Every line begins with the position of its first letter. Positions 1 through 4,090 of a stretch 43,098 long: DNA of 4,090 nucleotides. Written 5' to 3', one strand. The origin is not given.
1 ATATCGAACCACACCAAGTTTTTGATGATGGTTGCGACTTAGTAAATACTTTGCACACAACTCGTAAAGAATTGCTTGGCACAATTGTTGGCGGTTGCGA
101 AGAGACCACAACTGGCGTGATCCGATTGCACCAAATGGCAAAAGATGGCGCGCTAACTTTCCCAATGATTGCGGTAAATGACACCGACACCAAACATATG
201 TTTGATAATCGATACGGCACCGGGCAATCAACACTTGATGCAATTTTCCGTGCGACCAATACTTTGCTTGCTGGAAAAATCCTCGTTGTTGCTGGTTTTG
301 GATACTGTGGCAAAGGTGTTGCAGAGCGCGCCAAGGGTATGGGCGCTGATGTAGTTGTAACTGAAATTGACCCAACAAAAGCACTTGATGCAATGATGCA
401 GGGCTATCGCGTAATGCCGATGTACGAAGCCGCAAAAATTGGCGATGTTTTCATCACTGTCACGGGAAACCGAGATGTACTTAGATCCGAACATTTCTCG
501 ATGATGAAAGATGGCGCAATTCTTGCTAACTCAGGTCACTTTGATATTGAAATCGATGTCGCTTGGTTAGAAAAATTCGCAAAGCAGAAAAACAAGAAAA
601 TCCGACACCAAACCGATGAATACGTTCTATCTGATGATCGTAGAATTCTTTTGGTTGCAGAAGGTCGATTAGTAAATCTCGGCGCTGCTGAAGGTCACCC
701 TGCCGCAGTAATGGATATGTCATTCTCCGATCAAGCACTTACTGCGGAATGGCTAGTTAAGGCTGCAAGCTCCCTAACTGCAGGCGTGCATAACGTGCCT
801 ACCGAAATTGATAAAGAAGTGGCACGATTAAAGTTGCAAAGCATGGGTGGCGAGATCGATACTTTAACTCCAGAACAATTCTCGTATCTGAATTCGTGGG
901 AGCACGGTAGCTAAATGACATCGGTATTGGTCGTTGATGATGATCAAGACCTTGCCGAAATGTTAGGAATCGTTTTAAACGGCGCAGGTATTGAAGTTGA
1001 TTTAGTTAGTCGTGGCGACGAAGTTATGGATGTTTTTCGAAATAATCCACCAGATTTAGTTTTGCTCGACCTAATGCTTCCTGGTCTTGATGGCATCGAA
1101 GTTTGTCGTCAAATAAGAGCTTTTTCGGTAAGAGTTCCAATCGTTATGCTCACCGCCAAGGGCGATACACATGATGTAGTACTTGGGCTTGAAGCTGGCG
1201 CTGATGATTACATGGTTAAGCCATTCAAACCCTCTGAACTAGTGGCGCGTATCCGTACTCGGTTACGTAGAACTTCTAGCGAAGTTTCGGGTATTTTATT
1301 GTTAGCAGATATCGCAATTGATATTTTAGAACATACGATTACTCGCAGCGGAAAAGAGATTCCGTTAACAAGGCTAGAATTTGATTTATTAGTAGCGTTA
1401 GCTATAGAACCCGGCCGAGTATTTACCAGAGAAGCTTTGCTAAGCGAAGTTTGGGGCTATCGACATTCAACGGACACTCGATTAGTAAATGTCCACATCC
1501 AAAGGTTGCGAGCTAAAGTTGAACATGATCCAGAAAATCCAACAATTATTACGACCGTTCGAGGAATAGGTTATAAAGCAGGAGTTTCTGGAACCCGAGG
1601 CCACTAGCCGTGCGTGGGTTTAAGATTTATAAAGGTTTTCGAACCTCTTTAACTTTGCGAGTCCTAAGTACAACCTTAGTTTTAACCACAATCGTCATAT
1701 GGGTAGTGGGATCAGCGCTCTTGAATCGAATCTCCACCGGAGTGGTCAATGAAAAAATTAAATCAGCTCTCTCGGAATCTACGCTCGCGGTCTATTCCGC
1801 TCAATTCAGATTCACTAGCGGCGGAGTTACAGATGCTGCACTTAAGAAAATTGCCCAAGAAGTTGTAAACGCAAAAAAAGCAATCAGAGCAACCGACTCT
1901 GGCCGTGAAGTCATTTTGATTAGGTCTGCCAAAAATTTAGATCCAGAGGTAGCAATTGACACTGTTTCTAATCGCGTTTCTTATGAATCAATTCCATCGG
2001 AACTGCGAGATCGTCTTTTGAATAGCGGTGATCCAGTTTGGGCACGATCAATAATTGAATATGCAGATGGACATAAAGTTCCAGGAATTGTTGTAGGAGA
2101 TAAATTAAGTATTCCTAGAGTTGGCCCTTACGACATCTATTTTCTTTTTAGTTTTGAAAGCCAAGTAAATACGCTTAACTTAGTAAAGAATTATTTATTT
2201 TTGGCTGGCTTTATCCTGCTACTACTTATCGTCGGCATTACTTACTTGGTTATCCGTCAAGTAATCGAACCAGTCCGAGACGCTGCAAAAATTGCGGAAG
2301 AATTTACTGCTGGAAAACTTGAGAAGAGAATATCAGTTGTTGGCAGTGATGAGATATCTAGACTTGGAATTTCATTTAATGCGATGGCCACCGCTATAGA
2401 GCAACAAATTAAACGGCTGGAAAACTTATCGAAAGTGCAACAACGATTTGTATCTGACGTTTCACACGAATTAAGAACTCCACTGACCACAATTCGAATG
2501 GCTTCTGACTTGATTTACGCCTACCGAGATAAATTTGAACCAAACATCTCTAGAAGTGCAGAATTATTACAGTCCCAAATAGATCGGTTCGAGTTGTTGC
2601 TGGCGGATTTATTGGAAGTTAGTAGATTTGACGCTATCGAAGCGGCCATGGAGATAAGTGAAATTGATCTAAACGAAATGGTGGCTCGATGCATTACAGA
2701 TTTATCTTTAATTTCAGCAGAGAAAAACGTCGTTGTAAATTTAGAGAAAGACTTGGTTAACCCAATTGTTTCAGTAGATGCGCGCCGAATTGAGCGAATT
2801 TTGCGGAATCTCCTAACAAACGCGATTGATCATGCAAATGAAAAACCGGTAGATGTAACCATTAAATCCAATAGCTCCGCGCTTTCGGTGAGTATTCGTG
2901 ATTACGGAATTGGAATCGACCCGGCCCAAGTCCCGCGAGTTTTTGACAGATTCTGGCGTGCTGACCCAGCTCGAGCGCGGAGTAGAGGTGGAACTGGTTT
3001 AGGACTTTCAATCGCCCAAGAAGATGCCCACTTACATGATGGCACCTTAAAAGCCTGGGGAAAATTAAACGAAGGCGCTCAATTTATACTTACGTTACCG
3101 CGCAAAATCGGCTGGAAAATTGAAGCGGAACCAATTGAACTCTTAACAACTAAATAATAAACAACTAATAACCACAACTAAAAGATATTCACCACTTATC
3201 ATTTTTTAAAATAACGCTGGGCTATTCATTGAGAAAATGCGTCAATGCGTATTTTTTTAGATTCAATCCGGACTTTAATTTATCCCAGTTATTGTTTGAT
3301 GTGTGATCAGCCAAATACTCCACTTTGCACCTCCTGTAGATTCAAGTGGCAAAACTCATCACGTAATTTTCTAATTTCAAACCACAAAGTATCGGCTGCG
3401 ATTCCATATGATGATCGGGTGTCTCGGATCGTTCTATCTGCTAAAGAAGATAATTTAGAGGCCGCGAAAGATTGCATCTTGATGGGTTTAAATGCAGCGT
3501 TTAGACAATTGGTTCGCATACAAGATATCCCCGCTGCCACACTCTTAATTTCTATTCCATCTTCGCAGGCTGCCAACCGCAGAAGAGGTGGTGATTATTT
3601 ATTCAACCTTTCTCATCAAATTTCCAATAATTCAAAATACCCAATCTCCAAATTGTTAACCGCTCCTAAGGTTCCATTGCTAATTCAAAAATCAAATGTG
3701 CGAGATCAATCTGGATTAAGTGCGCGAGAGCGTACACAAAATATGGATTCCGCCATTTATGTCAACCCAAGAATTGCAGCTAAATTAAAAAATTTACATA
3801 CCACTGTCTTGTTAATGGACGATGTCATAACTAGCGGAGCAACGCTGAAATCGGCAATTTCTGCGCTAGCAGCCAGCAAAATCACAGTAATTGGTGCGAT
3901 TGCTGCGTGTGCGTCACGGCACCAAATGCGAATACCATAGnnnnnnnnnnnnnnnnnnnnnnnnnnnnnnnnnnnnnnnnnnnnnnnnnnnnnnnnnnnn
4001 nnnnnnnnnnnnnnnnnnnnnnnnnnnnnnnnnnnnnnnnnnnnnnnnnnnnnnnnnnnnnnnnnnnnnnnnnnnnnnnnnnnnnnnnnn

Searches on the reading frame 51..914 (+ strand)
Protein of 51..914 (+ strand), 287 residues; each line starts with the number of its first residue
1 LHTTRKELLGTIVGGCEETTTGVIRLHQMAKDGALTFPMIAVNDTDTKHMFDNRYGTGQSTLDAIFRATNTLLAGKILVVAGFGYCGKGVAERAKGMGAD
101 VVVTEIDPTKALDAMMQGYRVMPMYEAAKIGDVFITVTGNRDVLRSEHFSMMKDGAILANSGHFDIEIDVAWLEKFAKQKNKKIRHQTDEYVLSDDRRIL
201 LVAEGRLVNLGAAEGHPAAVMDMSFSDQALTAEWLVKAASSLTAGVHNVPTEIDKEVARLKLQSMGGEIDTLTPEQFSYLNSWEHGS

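Call 93: search_protein_families(library=pfam, proteins=[window:51-914:+], max_evalue=0.0001)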
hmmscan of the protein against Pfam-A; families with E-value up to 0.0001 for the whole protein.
window:51-914:+ (287 aa): 4 families
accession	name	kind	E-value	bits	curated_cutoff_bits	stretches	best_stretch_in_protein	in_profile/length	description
PF00670.27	AdoHcyase_NAD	-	1.3e-57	194.9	27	1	53-214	1-161/162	S-adenosyl-L-homocysteine hydrolase, NAD binding domain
PF05221.23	AdoHcyase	-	3.7e-27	95.7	25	1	7-284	175-289/299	S-adenosyl-L-homocysteine hydrolase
PF02826.25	2-Hacid_dh_C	-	1e-09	38.4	25.1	1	69-162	30-127/178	D-isomer specific 2-hydroxyacid dehydrogenase, NAD binding domain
PF07991.19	KARI_N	-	5.8e-06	26.4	20.6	1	73-169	2-102/165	Acetohydroxy acid isomeroreductase, NADPH-binding domain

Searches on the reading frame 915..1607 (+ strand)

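Call 93: search_protein_families(library=pfam, proteins=[window:915-1607:+], max_evalue=0.0001)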
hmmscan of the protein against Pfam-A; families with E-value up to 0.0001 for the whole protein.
window:915-1607:+ (230 aa): 3 families
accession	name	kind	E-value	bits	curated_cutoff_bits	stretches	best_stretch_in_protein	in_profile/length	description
PF00072.30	Response_reg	-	1.8e-31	109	30.2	1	4-114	1-111/111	Response regulator receiver domain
PF00486.34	Trans_reg_C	-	2.6e-27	95.1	26.2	1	146-221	1-76/77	Transcriptional regulatory protein, C terminal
PF21695.3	GlnR_1st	-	6.5e-05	23.3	27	0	37-114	33-108/111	Transcription regulator GlnR, N-terminal domain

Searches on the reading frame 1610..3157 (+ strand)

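Call 93: search_protein_families(library=pfam, proteins=[window:1610-3157:+], max_evalue=0.0001)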
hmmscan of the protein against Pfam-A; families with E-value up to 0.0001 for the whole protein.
window:1610-3157:+ (515 aa): 4 families
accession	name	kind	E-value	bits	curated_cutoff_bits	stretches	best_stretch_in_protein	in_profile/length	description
PF02518.31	HATPase_c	-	7.5e-26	91.2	26.4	1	390-499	2-110/111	Histidine kinase-, DNA gyrase B-, and HSP90-like ATPase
PF00512.31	HisKA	-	1.4e-13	51.1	26.9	1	277-342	2-65/66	His Kinase A (phospho-acceptor) domain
PF00672.30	HAMP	-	6.4e-10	39.6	25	1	213-265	1-53/53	HAMP domain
PF13581.12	HATPase_c_2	-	9.4e-06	26.1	27.4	1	392-466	30-104/127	Histidine kinase-like ATPase domain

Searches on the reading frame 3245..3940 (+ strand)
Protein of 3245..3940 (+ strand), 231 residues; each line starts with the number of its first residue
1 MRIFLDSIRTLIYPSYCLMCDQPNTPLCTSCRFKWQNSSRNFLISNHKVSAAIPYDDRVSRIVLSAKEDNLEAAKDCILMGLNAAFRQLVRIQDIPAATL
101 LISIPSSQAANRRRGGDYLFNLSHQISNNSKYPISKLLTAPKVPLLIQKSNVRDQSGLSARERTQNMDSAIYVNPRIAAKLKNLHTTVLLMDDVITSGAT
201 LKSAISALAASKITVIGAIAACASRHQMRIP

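Call 93: search_protein_families(library=pfam, proteins=[window:3245-3940:+], max_evalue=0.0001)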
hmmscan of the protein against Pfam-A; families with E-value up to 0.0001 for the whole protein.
window:3245-3940:+ (231 aa): 1 family
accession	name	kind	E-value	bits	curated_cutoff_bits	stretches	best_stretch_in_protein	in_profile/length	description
PF00156.33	Pribosyltran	-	7e-06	25.9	26.3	1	170-226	79-128/158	Phosphoribosyl transferase domain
